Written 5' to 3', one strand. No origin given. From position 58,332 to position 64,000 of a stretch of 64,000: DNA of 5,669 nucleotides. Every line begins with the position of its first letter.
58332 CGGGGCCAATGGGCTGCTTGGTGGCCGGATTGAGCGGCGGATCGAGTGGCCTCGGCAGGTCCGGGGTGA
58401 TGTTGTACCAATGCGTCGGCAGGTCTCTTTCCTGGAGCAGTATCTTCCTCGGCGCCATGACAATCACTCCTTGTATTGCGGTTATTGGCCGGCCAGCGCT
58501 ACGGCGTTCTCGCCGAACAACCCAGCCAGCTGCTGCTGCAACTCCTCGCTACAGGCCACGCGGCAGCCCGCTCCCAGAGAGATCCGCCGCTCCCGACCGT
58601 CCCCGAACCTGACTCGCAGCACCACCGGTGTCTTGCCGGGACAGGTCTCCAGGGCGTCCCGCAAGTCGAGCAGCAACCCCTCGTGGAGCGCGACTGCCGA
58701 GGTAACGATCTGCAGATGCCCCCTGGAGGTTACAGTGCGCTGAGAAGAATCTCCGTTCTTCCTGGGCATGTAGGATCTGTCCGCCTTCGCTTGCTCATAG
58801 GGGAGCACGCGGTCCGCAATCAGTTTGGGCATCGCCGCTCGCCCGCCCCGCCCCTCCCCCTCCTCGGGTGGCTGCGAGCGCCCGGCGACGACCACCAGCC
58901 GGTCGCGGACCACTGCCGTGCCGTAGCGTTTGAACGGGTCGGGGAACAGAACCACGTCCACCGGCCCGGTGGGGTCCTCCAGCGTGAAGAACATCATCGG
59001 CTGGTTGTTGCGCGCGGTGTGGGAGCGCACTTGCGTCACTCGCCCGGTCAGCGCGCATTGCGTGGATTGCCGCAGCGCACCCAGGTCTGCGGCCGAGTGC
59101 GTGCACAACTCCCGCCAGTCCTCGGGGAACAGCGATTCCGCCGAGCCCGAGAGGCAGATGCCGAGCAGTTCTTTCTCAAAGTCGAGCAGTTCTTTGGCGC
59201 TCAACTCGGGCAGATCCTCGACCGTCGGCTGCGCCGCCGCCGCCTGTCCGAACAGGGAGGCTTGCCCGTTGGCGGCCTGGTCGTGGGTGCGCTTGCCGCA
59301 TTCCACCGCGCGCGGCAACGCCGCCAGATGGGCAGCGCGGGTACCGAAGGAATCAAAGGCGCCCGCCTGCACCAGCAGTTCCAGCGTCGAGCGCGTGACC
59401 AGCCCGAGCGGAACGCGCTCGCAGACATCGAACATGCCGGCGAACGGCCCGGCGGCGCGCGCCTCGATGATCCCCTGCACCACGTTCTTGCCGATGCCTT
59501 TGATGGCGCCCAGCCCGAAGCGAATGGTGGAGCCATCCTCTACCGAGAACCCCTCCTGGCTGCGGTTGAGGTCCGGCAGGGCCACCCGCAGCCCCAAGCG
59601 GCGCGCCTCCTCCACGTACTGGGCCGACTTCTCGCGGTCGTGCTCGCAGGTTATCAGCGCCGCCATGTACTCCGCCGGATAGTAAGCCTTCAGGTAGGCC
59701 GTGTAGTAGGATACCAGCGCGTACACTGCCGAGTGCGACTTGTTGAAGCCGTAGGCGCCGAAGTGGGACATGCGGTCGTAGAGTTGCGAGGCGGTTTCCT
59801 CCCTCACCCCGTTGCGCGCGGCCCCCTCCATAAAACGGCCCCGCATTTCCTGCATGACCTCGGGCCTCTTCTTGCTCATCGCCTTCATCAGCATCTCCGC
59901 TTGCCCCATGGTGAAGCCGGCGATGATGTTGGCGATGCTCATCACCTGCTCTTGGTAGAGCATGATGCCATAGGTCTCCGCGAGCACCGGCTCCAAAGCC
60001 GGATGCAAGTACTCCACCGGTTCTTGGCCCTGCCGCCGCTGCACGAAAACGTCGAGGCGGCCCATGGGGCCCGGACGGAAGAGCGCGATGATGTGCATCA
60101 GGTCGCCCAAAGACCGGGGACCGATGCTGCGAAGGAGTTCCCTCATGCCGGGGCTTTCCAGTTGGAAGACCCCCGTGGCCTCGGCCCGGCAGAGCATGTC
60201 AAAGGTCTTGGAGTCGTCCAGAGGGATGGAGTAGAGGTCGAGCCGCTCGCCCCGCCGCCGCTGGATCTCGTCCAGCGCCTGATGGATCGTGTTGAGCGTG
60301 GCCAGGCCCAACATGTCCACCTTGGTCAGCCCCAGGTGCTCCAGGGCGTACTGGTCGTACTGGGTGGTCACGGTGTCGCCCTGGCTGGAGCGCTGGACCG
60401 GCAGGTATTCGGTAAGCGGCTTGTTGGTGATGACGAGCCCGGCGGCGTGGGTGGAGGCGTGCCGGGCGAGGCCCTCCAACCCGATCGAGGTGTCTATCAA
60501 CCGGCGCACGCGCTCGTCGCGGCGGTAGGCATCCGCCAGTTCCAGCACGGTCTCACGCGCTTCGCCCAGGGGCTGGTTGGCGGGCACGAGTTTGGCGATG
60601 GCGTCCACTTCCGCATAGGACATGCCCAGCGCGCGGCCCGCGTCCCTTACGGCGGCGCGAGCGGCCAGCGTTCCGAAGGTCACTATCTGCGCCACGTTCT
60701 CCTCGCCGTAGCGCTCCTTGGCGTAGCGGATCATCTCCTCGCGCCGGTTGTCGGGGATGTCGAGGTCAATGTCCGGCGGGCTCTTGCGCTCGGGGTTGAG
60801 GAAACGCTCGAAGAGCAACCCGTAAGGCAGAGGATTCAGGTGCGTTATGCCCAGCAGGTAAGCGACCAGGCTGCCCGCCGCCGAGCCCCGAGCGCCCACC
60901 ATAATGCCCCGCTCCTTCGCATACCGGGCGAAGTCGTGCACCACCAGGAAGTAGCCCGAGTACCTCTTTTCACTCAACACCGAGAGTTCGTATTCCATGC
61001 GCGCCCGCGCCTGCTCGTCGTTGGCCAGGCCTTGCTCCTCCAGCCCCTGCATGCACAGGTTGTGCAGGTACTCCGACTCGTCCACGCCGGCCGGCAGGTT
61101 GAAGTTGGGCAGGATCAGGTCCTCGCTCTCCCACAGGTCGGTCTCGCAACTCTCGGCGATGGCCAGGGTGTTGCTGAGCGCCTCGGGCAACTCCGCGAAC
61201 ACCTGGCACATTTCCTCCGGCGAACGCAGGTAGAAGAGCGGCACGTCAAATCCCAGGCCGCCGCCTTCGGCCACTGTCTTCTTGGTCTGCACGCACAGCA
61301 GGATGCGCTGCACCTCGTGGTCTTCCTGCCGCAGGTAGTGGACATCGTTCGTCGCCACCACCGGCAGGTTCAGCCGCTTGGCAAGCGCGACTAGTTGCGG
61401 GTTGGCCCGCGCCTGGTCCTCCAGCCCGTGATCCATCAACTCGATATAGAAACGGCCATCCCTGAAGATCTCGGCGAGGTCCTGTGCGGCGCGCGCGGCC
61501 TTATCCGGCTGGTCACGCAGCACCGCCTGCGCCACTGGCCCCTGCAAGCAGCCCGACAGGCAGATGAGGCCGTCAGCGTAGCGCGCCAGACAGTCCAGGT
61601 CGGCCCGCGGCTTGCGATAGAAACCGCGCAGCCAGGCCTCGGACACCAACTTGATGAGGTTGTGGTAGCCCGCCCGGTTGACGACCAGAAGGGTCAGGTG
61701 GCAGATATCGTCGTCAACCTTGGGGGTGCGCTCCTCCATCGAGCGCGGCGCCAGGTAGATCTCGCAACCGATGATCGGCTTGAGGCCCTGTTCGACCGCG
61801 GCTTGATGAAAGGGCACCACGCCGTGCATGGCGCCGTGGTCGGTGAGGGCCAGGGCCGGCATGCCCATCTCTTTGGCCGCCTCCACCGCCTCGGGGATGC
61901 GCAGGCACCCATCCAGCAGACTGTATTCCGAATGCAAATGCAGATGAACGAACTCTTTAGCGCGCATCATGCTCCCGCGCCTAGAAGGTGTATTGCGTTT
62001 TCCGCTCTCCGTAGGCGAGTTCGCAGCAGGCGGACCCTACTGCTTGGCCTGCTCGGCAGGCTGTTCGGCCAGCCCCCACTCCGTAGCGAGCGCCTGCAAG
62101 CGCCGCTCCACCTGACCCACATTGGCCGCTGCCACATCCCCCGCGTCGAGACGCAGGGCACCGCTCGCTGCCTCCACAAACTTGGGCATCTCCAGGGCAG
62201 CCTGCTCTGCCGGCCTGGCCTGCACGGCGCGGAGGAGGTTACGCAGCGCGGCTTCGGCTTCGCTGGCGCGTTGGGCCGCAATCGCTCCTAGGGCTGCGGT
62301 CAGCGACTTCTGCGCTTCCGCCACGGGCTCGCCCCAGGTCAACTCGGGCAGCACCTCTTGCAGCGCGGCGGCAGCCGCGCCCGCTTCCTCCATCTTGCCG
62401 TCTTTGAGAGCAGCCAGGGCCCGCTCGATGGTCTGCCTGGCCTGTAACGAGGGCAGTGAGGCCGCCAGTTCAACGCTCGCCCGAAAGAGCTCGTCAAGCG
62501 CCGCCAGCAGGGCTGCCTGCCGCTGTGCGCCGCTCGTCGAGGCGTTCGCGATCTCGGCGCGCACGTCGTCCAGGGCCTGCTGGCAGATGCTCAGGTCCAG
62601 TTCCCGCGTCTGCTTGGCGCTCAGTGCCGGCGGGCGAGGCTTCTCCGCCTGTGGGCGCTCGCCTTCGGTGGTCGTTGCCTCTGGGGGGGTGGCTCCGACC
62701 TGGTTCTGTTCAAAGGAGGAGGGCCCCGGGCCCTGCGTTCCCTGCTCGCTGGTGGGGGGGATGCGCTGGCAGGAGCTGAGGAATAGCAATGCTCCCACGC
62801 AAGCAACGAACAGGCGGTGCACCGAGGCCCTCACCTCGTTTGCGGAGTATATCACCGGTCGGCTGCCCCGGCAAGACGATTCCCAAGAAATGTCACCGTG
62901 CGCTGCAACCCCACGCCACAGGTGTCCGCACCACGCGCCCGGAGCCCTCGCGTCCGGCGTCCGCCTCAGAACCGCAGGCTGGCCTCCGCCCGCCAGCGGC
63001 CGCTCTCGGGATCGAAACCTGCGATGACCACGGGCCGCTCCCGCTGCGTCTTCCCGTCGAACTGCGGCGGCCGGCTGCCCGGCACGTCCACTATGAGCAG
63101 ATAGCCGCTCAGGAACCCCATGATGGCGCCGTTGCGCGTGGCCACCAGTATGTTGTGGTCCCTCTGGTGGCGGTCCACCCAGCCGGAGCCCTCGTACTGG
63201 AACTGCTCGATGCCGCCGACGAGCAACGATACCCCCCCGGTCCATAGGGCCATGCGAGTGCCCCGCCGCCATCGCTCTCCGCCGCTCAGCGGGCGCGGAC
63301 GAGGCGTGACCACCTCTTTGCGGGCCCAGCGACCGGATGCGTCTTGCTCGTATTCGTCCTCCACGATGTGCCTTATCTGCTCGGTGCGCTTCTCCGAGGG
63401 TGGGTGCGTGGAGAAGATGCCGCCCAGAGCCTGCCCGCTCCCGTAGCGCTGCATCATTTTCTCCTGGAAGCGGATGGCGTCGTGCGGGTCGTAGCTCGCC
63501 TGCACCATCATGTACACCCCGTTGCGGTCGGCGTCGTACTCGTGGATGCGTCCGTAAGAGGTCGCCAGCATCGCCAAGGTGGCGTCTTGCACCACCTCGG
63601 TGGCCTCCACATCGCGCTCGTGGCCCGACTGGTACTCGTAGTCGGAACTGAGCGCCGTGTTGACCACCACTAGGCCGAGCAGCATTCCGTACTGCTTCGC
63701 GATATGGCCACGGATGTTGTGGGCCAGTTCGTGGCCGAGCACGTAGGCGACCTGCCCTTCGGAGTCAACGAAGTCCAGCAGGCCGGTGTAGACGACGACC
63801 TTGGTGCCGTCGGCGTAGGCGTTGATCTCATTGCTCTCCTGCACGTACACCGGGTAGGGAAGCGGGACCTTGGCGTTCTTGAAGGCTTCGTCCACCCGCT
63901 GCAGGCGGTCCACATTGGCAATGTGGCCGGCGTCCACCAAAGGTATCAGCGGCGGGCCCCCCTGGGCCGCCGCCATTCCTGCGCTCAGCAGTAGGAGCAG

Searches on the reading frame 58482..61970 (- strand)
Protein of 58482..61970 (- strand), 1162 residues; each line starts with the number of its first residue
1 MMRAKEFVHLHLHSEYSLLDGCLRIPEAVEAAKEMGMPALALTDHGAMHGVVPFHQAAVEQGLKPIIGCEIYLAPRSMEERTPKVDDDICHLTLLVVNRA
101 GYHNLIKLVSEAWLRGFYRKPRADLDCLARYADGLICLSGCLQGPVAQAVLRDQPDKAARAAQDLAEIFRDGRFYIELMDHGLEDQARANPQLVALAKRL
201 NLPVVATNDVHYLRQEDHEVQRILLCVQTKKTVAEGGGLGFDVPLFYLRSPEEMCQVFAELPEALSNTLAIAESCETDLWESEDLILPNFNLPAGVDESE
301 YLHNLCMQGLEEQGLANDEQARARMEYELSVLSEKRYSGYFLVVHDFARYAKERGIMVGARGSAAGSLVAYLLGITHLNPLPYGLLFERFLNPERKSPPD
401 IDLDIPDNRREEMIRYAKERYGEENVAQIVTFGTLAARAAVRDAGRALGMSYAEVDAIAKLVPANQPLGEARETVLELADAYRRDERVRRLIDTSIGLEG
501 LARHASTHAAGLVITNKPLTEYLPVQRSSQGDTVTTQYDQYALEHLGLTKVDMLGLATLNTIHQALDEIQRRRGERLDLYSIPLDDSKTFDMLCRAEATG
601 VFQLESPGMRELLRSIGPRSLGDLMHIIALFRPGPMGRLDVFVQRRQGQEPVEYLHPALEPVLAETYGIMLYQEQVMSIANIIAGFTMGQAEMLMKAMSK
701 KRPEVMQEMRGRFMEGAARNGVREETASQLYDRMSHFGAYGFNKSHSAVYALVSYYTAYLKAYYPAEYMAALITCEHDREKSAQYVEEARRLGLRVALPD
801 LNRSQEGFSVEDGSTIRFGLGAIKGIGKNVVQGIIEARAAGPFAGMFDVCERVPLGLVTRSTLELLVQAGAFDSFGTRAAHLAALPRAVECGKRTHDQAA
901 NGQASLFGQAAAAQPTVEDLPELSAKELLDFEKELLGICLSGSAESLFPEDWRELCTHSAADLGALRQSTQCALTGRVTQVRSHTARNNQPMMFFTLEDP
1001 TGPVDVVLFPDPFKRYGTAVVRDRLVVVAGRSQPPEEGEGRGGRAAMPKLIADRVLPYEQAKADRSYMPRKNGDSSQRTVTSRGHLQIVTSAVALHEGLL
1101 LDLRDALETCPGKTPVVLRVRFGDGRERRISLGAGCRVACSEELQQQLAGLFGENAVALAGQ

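Call 57: search_protein_families(library=pfam, proteins=[window:58482-61970:-], max_evalue=0.0001)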
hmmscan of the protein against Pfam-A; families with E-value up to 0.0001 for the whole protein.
window:58482-61970:- (1162 aa): 5 families
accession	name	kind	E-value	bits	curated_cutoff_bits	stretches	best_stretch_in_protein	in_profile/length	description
PF07733.18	DNA_pol3_alpha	-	1.2e-92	310.6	23.9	1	300-555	1-260/260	Bacterial DNA polymerase III alpha NTPase domain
PF17657.6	DNA_pol3_finger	-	6e-61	205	22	1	558-721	1-166/166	Bacterial DNA polymerase III alpha subunit finger domain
PF02811.25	PHP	-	4.1e-56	190.3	26.4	1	9-181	1-164/164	PHP domain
PF14579.12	HHH_6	-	1.8e-25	89.4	25.6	1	793-878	1-87/90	Helix-hairpin-helix motif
PF01336.31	tRNA_anti-codon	-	1.5e-09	38.1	27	1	974-1038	3-63/75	OB-fold nucleic acid binding domain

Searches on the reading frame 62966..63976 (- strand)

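Call 57: search_protein_families(library=pfam, proteins=[window:62966-63976:-], max_evalue=0.0001)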
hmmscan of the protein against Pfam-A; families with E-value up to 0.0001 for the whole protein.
window:62966-63976:- (336 aa): 1 family
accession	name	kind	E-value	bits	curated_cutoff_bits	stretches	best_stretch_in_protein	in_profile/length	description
PF01435.24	Peptidase_M48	-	1.2e-28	100.6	20.3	1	26-204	9-185/186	Peptidase family M48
